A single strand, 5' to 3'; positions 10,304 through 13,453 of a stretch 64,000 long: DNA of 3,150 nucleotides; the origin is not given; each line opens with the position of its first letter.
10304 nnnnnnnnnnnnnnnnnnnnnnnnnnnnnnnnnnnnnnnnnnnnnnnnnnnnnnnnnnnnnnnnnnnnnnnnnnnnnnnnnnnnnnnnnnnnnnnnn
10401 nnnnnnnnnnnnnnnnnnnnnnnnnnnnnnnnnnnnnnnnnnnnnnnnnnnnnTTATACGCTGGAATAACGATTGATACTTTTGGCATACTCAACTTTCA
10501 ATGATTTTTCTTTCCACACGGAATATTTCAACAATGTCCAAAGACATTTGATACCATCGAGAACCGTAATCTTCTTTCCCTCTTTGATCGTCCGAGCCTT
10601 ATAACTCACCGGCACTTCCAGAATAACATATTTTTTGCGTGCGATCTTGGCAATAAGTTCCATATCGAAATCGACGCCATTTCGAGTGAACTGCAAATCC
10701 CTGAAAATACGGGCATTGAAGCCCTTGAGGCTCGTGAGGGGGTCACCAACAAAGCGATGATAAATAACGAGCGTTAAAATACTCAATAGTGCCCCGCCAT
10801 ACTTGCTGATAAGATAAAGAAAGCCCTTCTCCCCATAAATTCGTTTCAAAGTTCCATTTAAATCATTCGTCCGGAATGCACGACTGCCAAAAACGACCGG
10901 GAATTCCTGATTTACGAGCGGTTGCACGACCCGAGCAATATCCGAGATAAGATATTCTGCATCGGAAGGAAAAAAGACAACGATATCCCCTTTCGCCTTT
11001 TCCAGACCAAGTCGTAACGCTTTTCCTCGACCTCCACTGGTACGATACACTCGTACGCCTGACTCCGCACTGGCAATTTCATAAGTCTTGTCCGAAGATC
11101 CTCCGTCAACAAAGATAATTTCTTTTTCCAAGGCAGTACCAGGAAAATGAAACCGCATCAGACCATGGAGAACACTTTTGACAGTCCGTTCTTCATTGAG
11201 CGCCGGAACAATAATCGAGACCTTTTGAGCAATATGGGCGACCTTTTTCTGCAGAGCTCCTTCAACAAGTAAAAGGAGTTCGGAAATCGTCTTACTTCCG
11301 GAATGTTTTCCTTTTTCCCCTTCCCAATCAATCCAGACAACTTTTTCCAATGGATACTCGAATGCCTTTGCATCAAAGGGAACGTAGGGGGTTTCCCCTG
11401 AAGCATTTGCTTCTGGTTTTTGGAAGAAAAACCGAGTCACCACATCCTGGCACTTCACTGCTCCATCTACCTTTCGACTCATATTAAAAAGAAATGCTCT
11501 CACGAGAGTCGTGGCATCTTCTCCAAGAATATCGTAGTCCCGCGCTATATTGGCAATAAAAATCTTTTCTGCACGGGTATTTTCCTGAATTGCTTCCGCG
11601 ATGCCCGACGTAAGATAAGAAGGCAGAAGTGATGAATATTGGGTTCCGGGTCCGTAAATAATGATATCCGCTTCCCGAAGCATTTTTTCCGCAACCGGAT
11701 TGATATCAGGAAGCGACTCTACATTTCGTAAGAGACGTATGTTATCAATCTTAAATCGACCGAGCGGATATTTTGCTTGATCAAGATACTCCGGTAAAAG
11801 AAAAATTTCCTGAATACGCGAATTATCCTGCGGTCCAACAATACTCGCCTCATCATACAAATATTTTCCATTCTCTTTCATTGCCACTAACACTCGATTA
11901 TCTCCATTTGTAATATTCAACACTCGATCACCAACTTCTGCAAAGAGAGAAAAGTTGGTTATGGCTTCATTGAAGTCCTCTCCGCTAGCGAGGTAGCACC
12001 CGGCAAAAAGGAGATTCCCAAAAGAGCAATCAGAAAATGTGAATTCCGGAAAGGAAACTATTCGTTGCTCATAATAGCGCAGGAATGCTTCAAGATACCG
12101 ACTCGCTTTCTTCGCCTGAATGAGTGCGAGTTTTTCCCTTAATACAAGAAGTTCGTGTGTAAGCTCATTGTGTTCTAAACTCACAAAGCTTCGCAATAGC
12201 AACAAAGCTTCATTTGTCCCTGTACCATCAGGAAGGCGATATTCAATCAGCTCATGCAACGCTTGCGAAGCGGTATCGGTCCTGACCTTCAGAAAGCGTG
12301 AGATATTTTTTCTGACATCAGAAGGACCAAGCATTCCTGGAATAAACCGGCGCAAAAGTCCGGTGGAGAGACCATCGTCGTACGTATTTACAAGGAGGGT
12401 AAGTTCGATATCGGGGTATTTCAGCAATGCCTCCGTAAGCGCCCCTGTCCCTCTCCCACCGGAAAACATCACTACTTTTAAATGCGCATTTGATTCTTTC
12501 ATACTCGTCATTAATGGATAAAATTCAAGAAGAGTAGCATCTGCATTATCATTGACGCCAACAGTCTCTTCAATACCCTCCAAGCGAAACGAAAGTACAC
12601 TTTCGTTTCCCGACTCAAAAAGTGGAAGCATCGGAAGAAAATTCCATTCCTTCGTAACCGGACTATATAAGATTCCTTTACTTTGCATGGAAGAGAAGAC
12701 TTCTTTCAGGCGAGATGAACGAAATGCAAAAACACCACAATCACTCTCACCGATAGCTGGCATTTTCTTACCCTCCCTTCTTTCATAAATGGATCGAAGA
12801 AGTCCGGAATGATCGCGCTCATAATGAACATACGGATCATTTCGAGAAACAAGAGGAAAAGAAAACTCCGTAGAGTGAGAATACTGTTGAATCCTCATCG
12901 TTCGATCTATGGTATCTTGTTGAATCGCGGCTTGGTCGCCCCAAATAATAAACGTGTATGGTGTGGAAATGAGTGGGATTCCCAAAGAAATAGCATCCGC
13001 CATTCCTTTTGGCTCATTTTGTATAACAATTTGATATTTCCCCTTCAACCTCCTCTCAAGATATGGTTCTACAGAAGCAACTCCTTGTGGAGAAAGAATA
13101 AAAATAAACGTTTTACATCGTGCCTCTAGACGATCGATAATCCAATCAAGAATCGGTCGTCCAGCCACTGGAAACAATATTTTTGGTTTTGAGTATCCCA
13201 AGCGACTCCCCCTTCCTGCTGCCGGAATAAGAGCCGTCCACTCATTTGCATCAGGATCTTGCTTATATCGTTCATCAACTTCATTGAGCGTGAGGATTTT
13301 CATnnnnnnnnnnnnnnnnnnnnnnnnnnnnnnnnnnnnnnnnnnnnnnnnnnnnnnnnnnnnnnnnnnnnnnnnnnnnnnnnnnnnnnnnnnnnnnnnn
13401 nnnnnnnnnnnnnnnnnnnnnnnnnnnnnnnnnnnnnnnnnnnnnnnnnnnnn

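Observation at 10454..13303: Tri-domain fusion of a nucleotidyltransferase, a CofD/YvcK-family domain and a GT2 glycosyltransferase in a glycan operon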

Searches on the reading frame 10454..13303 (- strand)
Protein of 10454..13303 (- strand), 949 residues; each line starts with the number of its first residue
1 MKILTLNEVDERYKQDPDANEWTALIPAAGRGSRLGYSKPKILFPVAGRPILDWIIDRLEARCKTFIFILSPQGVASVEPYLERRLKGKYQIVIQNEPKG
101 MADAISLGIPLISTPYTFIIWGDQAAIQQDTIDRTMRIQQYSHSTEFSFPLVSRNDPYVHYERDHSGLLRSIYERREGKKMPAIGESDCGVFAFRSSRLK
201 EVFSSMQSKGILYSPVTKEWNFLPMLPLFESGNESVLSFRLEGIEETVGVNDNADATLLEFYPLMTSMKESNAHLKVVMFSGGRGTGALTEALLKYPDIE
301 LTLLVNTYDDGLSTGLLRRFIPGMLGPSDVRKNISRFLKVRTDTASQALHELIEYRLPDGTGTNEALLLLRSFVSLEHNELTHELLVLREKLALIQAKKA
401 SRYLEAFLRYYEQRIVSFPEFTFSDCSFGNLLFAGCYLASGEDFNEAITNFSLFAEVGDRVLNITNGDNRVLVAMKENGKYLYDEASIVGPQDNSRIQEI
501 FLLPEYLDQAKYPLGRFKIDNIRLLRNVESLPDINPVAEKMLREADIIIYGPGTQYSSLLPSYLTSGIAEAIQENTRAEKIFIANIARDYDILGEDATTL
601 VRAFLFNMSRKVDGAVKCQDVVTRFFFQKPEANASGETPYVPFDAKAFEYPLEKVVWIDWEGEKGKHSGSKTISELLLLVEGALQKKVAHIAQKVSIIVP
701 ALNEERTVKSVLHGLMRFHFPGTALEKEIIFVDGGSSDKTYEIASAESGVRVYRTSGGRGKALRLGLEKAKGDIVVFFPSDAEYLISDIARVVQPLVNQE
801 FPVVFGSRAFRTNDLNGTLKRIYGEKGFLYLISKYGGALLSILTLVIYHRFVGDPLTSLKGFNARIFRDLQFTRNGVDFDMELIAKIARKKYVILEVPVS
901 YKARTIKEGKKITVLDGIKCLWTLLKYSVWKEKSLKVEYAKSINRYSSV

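Call 6: search_protein_families(library=pfam, proteins=[window:10454-13303:-], max_evalue=0.01)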
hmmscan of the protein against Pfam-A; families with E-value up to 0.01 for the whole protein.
window:10454-13303:- (949 aa): 6 families
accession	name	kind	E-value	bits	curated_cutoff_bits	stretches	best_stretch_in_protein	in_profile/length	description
PF01933.23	CofD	-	2.3e-30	106.2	30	1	277-608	1-239/290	2-phospho-L-lactate transferase CofD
PF00535.33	Glycos_transf_2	-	5.4e-21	75.7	23.3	1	696-821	1-128/168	Glycosyl transferase family 2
PF12804.13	NTP_transf_3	-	2.7e-14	54.1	27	1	24-142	1-114/160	MobA-like NTP transferase domain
PF00483.29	NTP_transferase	-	2e-07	31.3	21.2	1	24-151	2-137/245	Nucleotidyl transferase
PF01128.25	IspD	-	3.2e-07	30.8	27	1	24-140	3-118/221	2-C-methyl-D-erythritol 4-phosphate cytidylyltransferase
PF13641.12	Glyco_tranf_2_3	-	0.00054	20.5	27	1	694-788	2-101/230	Glycosyltransferase like family 2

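Call 7: search_protein_families(library=ncbifam, proteins=[window:10454-13303:-], max_evalue=0.01)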
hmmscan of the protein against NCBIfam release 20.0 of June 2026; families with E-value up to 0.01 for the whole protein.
window:10454-13303:- (949 aa): 43 families (the best 25 are shown)
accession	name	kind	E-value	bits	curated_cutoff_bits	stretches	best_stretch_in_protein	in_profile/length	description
TIGR04182.1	glyco_TIGR04182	equivalog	9.2e-27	94.2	325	1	694-928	1-218/293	S-layer glycoprotein N-glycosyltransferase AglJ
TIGR04357.1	CofD_rel_GAK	hypoth_equivalog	1.7e-26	93.5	340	1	276-636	3-329/368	GAK system CofD-like protein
TIGR01826.1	CofD_related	subfamily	1e-25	90.9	196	3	518-590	149-217/310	uridine diphosphate-N-acetylglucosamine-binding protein YvcK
TIGR01173.1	glmU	equivalog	2.8e-19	69.3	366.85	1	24-261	3-234/452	bifunctional UDP-N-acetylglucosamine diphosphorylase/glucosamine-1-phosphate N-acetyltransferase GlmU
TIGR04283.1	glyco_like_mftF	equivalog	3.7e-17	62.7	182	1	695-797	1-97/221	TIGR04283 family arsenosugar biosynthesis glycosyltransferase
NF010934.1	PRK14354.1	equivalog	6.5e-17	61.2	450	1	24-254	2-227/447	bifunctional UDP-N-acetylglucosamine diphosphorylase/glucosamine-1-phosphate N-acetyltransferase GlmU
NF010496.0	PRK13915.1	equivalog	3.2e-14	52.7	262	1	691-799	29-145/307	glucosyl-3-phosphoglycerate synthase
NF010933.0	PRK14353.1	equivalog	5.6e-13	48.3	505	1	21-208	5-193/453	bifunctional UDP-N-acetylglucosamine diphosphorylase/glucosamine-1-phosphate N-acetyltransferase GlmU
NF041391.1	DPhHxTase_Halo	equivalog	1.9e-12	46.6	375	1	701-905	3-187/213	dolichyl-phosphate hexose transferase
NF058614.1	PPMAGASynPpgS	equivalog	3e-12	46.4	370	1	695-921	2-216/226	polyprenyl-phospho-N-acetylgalactosaminyl synthase PpgS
NF010936.0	PRK14356.1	equivalog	7e-12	45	666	1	22-255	6-235/456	bifunctional UDP-N-acetylglucosamine diphosphorylase/glucosamine-1-phosphate N-acetyltransferase GlmU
TIGR03992.1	Arch_glmU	subfamily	9.3e-11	41.2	292.1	1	24-196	3-170/393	bifunctional sugar-1-phosphate nucleotidylyltransferase/acetyltransferase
NF010932.0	PRK14352.1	equivalog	1e-10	40.9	611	1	21-252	6-236/488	bifunctional UDP-N-acetylglucosamine diphosphorylase/glucosamine-1-phosphate N-acetyltransferase GlmU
TIGR03310.1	matur_MocA_YgfJ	equivalog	1.3e-10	41.6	186.45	1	24-138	2-114/188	molybdenum cofactor cytidylyltransferase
NF010938.0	PRK14358.1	equivalog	1.4e-10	40.3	500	1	25-260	11-241/481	bifunctional N-acetylglucosamine-1-phosphate uridyltransferase/glucosamine-1-phosphate acetyltransferase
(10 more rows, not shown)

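Call 8: find_homologous_proteins(query=window:10454-13303:-, max_evalue=0.00001)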
Query window:10454-13303:- (949 aa): 363 proteins with E <= 0.00001 among 8000 candidates; the best 120 are listed.
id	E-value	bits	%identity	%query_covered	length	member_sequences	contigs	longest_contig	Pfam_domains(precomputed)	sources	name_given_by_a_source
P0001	0.0e+0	2139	100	100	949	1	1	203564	PF00483.30,PF01128.26,PF00535.33,PF12804.14,PF01933.24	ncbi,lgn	-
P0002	0.0e+0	1583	73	100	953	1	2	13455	PF00483.30,PF01128.26,PF00535.33,PF12804.14,PF01933.24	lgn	-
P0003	0.0e+0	1427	66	100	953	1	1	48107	PF01128.26,PF00535.33,PF12804.14,PF01933.24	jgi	jgi:2-phospho-L-lactate transferase/gluconeogenesis factor (CofD/UPF0052 family)/glycosyltransferase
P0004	0.0e+0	1354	64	98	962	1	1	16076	PF13641.13,PF01128.26,PF00535.33,PF12804.14,PF01933.24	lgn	-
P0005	0.0e+0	1341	63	98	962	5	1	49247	PF13641.13,PF01128.26,PF00535.33,PF12804.14,PF01933.24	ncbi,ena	-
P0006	0.0e+0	1322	63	98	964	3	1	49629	PF13641.13,PF01128.26,PF00535.33,PF12804.14,PF01933.24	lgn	-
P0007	0.0e+0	1306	62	100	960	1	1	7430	PF13641.13,PF01128.26,PF00535.33,PF12804.14,PF01933.24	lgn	-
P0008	0.0e+0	1303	60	99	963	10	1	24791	PF01128.26,PF00535.33,PF12804.14,PF01933.24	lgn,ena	-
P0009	0.0e+0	1302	62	99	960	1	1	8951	PF13641.13,PF01128.26,PF00535.33,PF12804.14,PF01933.24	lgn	-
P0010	0.0e+0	1292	61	98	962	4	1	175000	PF13641.13,PF01128.26,PF00535.33,PF12804.14,PF01933.24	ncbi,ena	-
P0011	0.0e+0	1287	62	98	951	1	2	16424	PF01128.26,PF00535.33,PF12804.14,PF01933.24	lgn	-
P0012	0.0e+0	1283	61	99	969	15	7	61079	PF13641.13,PF01128.26,PF00535.33,PF12804.14,PF01933.24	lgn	-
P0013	0.0e+0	1276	62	98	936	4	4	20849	PF01128.26,PF00535.33,PF12804.14,PF01933.24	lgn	-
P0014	0.0e+0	1255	60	98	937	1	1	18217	PF13641.13,PF01128.26,PF00535.33,PF12804.14,PF01933.24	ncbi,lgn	-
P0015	0.0e+0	1254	82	72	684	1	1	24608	PF00535.33,PF01933.24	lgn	-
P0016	0.0e+0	1252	61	98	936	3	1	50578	PF13641.13,PF01128.26,PF00535.33,PF12804.14,PF01933.24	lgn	-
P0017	0.0e+0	1251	61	98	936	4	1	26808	PF13641.13,PF01128.26,PF00535.33,PF12804.14,PF01933.24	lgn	-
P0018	0.0e+0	1243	61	98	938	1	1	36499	PF13641.13,PF01128.26,PF00535.33,PF12804.14,PF01933.24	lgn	-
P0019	0.0e+0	1236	81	72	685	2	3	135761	PF00535.33,PF01933.24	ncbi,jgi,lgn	jgi:2-phospho-L-lactate transferase/gluconeogenesis factor (CofD/UPF0052 family)/glycosyltransferase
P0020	0.0e+0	1228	59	100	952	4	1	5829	PF13641.13,PF01128.26,PF00535.33,PF12804.14,PF01933.24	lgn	-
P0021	0.0e+0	1227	59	98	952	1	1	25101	PF13641.13,PF00535.33,PF12804.14,PF01933.24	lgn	-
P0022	0.0e+0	1227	59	98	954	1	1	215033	PF00483.30,PF13641.13,PF01128.26,PF00535.33,PF12804.14,PF01933.24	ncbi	-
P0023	0.0e+0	1227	59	99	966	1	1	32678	PF00483.30,PF01128.26,PF00535.33,PF12804.14,PF01933.24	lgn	-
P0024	0.0e+0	1220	59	98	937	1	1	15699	PF01128.26,PF00535.33,PF12804.14,PF01933.24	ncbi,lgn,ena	-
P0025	0.0e+0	1219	59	98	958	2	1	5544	PF13641.13,PF01128.26,PF00535.33,PF12804.14,PF01933.24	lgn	-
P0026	0.0e+0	1218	57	99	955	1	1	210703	PF13641.13,PF01128.26,PF00535.33,PF12804.14,PF01933.24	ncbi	-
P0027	0.0e+0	1114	73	71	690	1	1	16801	PF13641.13,PF00535.33,PF01933.24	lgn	-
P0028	0.0e+0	1110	70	72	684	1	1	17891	PF00535.33,PF01933.24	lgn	-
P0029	0.0e+0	1104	73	71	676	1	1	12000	PF00535.33,PF01933.24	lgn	-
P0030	0.0e+0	1088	71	72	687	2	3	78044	PF00535.33,PF01933.24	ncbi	ncbi:MAG: 2-phospho-L-lactate transferase CofD family protein [Patescibacteria group bacterium]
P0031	0.0e+0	1048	67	72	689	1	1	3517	PF00535.33,PF01933.24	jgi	jgi:2-phospho-L-lactate transferase/gluconeogenesis factor (CofD/UPF0052 family)/glycosyltransferase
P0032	0.0e+0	1025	68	70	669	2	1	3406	PF00535.33,PF01933.24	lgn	-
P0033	0.0e+0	1023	66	71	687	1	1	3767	PF10111.15,PF00535.33,PF01933.24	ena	-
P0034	1.6e-281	954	63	72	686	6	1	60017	PF00535.33,PF01933.24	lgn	-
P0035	8.0e-280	949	64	72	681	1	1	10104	PF13641.13,PF00535.33,PF01933.24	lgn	-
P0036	3.6e-278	943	64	72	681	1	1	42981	PF00535.33,PF01933.24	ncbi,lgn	-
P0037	4.2e-275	933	64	70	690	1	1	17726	PF00535.33,PF01933.24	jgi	jgi:2-phospho-L-lactate transferase/gluconeogenesis factor (CofD/UPF0052 family)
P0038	4.6e-275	933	63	72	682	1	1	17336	PF00535.33,PF01933.24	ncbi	-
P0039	5.2e-271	920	62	72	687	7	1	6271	PF00535.33,PF01933.24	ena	-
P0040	5.6e-271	920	63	70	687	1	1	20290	PF00535.33,PF01933.24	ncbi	-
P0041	8.5e-270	916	62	70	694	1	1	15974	PF00535.33,PF01933.24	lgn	-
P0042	3.8e-265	900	61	71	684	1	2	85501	PF00535.33,PF01933.24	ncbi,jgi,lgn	jgi:2-phospho-L-lactate transferase/gluconeogenesis factor (CofD/UPF0052 family)/glycosyltransferase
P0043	8.0e-262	889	62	69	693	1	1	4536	PF00535.33,PF01933.24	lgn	-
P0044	3.8e-255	867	60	70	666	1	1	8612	PF00535.33,PF01933.24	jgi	-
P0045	1.1e-253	862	59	69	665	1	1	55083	PF00535.33,PF01933.24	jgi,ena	-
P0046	1.2e-249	849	60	70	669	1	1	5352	PF00535.33,PF01933.24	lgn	-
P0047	1.9e-249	848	60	70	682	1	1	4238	PF00535.33,PF01933.24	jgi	jgi:2-phospho-L-lactate transferase/gluconeogenesis factor (CofD/UPF0052 family)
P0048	2.3e-249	848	58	71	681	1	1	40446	PF00535.33,PF01933.24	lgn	-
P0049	2.2e-248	845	59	69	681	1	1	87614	PF00535.33,PF01933.24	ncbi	-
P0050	3.4e-247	841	59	69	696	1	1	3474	PF00535.33,PF01933.24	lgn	-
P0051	5.5e-245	833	57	69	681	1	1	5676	PF00535.33,PF01933.24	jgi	jgi:2-phospho-L-lactate transferase/gluconeogenesis factor (CofD/UPF0052 family)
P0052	1.3e-243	829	43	96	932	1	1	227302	PF00483.30,PF01128.26,PF00535.33,PF12804.14,PF01933.24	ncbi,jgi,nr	ncbi:MAG: glycosyltransferase [Bacteriovoracaceae bacterium]|jgi:2-phospho-L-lactate transferase/glu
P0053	7.5e-241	820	56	70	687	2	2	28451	PF00535.33,PF01933.24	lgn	-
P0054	1.7e-231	789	43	96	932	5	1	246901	PF00483.30,PF01128.26,PF00535.33,PF12804.14,PF01933.24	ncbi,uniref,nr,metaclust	ncbi:hypothetical protein M899_1411 [Bacteriovorax sp. BSW11_IV]|uniref:glycosyltransferase n=1 Tax=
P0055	1.1e-218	746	40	98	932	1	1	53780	PF00483.30,PF01128.26,PF00535.33,PF12804.14,PF01933.24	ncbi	-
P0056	2.5e-217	742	41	96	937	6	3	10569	PF00483.30,PF10111.15,PF01128.26,PF00535.33,PF12804.14,PF01933.24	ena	-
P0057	4.3e-217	741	41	97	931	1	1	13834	PF00483.30,PF01128.26,PF00535.33,PF12804.14,PF01933.24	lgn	-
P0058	4.8e-216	738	41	97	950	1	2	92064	PF00483.30,PF01128.26,PF00535.33,PF12804.14,PF01933.24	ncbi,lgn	-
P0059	2.9e-214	732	41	96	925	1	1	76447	PF00483.30,PF01128.26,PF00535.33,PF12804.14,PF01933.24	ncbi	-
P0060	6.3e-208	711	39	96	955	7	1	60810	PF00483.30,PF01128.26,PF00535.33,PF12804.14,PF01933.24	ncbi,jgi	jgi:2-phospho-L-lactate transferase/gluconeogenesis factor (CofD/UPF0052 family)/molybdopterin-guani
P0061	4.3e-196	672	48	70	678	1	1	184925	PF00535.33,PF01933.24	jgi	-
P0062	1.7e-192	660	50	69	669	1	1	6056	PF00535.33,PF01933.24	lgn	-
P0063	8.6e-190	651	47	72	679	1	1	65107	PF00535.33,PF01933.24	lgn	-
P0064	1.5e-189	650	48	69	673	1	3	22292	PF00535.33,PF01933.24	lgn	-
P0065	2.2e-189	650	49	70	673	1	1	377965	PF00535.33,PF01933.24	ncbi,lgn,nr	ncbi:MAG: 2-phospho-L-lactate transferase CofD family protein [Candidatus Brocadiaceae bacterium]|nr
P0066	3.7e-186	639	48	69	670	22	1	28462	PF00535.33,PF01933.24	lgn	-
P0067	1.6e-185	637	48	70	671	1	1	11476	PF10111.15,PF00535.33,PF01933.24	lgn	-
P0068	2.6e-185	636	46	70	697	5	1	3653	PF00535.33,PF01933.24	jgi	-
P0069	6.5e-185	635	48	69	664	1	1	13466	PF00535.33,PF01933.24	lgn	-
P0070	1.8e-184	633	47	69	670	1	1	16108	PF10111.15,PF00535.33,PF01933.24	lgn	-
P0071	2.3e-184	633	48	69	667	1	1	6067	PF00535.33,PF01933.24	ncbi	-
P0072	2.2e-183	630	47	69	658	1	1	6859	PF00535.33,PF01933.24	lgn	-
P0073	4.9e-183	629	47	70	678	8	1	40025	PF00535.33,PF01933.24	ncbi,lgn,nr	ncbi:MAG TPA: glycosyltransferase [Bryobacteraceae bacterium]|nr:glycosyltransferase [Bryobacteracea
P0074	5.0e-183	628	46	71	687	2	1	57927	PF00535.33,PF01933.24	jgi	jgi:2-phospho-L-lactate transferase/gluconeogenesis factor (CofD/UPF0052 family)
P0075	2.9e-182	626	47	70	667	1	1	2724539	PF10111.15,PF13641.13,PF00535.33,PF01933.24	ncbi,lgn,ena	-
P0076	4.7e-182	625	46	69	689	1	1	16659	PF00535.33,PF01933.24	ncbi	-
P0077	7.2e-182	625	49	68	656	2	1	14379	PF00535.33,PF01933.24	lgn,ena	-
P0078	9.5e-182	624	47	69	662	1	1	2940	PF00535.33,PF01933.24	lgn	-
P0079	1.5e-181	624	46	70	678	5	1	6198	PF00535.33,PF01933.24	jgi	jgi:2-phospho-L-lactate transferase/gluconeogenesis factor (CofD/UPF0052 family)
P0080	1.8e-181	623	48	69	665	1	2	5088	PF00535.33,PF01933.24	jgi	jgi:2-phospho-L-lactate transferase/gluconeogenesis factor (CofD/UPF0052 family)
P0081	2.4e-181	623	45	70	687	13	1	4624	PF10111.15,PF13641.13,PF00535.33,PF01933.24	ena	-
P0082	2.5e-181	623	46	70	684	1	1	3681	PF00535.33,PF01933.24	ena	-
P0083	6.0e-181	622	46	69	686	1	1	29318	PF10111.15,PF00535.33,PF01933.24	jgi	jgi:2-phospho-L-lactate transferase/gluconeogenesis factor (CofD/UPF0052 family)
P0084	8.2e-181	621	46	72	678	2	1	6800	PF00535.33,PF01933.24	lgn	-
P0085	9.6e-181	621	47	69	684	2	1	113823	PF00535.33,PF01933.24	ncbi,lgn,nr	ncbi:MAG: 2-phospho-L-lactate transferase CofD family protein [Bryobacterales bacterium]|nr:2-phosph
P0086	2.6e-180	619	47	71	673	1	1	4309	PF00535.33,PF01933.24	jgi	jgi:2-phospho-L-lactate transferase/gluconeogenesis factor (CofD/UPF0052 family)/glycosyltransferase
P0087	3.4e-180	619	45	69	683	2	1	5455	PF10111.15,PF00535.33,PF01933.24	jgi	-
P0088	1.4e-179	617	46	70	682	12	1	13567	PF00535.33,PF01933.24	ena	-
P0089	1.4e-179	617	45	69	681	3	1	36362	PF00535.33,PF01933.24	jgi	jgi:2-phospho-L-lactate transferase/gluconeogenesis factor (CofD/UPF0052 family)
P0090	1.7e-179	617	48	69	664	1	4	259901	PF00535.33,PF01933.24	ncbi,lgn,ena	-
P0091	2.9e-179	616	45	70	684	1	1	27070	PF10111.15,PF13641.13,PF00535.33,PF01933.24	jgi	jgi:2-phospho-L-lactate transferase/gluconeogenesis factor (CofD/UPF0052 family)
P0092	4.3e-179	615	45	71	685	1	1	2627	PF10111.15,PF00535.33,PF01933.24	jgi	jgi:2-phospho-L-lactate transferase/gluconeogenesis factor (CofD/UPF0052 family)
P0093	5.5e-179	615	46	71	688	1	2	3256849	PF00535.33,PF01933.24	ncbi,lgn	ncbi:MAG: 2-phospho-L-lactate transferase CofD family protein [Bdellovibrionota bacterium]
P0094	7.6e-179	615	45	69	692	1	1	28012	PF10111.15,PF00535.33,PF01933.24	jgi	jgi:2-phospho-L-lactate transferase/gluconeogenesis factor (CofD/UPF0052 family)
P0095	1.1e-178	614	45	69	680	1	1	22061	PF10111.15,PF00535.33,PF01933.24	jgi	jgi:2-phospho-L-lactate transferase/gluconeogenesis factor (CofD/UPF0052 family)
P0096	2.3e-178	613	46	69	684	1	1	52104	PF00535.33,PF01933.24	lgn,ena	-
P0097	2.5e-178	613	46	69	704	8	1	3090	PF00535.33,PF01933.24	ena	-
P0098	2.7e-178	613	45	70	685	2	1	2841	PF00535.33,PF01933.24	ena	-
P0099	3.1e-178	613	46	69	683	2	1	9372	PF00535.33,PF01933.24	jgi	jgi:2-phospho-L-lactate transferase/gluconeogenesis factor (CofD/UPF0052 family)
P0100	3.2e-178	613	46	72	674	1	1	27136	PF00535.33,PF01933.24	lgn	-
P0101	1.2e-177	611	44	70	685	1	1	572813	PF00535.33,PF01933.24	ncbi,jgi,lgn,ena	jgi:2-phospho-L-lactate transferase/gluconeogenesis factor (CofD/UPF0052 family)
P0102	1.4e-177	610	45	71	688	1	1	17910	PF10111.15,PF00535.33,PF01933.24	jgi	jgi:2-phospho-L-lactate transferase/gluconeogenesis factor (CofD/UPF0052 family)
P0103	2.7e-177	609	46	69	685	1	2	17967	PF00535.33,PF01933.24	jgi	jgi:2-phospho-L-lactate transferase/gluconeogenesis factor (CofD/UPF0052 family)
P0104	3.1e-177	609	45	70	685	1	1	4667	PF10111.15,PF00535.33,PF01933.24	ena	-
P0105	3.7e-177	609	46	70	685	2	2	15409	PF00535.33,PF01933.24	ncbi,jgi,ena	-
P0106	5.8e-177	608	45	69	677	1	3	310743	PF00535.33,PF01933.24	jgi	-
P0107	6.5e-177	608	45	71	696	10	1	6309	PF10111.15,PF00535.33,PF01933.24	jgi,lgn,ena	-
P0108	6.9e-177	608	45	69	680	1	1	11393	PF10111.15,PF00535.33,PF01933.24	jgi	jgi:2-phospho-L-lactate transferase/gluconeogenesis factor (CofD/UPF0052 family)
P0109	7.7e-177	608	46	69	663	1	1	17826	PF00535.33,PF01933.24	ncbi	-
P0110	8.4e-177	608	47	69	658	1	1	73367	PF00535.33,PF01933.24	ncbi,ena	-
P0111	1.1e-176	607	46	69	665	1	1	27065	PF00535.33,PF01933.24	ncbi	-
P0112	1.6e-176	607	45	70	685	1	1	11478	PF00535.33,PF01933.24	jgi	jgi:2-phospho-L-lactate transferase/gluconeogenesis factor (CofD/UPF0052 family)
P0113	2.2e-176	606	45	70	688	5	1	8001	PF13641.13,PF00535.33,PF01933.24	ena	-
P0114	2.3e-176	606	46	71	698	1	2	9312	PF10111.15,PF00535.33,PF01933.24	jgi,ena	jgi:2-phospho-L-lactate transferase/gluconeogenesis factor (CofD/UPF0052 family)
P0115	3.4e-176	606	44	71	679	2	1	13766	PF00535.33,PF01933.24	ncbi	-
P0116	5.2e-176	605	45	69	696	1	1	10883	PF00535.33,PF01933.24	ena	-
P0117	5.9e-176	605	46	69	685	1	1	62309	PF00535.33,PF01933.24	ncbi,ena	-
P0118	6.4e-176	605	45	69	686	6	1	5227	PF00535.33,PF01933.24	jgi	jgi:2-phospho-L-lactate transferase/gluconeogenesis factor (CofD/UPF0052 family)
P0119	7.4e-176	605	44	70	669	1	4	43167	PF10111.15,PF00535.33,PF01933.24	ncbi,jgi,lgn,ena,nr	ncbi:MAG TPA: 2-phospho-L-lactate transferase CofD family protein [bacterium]|nr:2-phospho-L-lactate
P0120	8.8e-176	604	45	71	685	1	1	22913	PF10111.15,PF00535.33,PF01933.24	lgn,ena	-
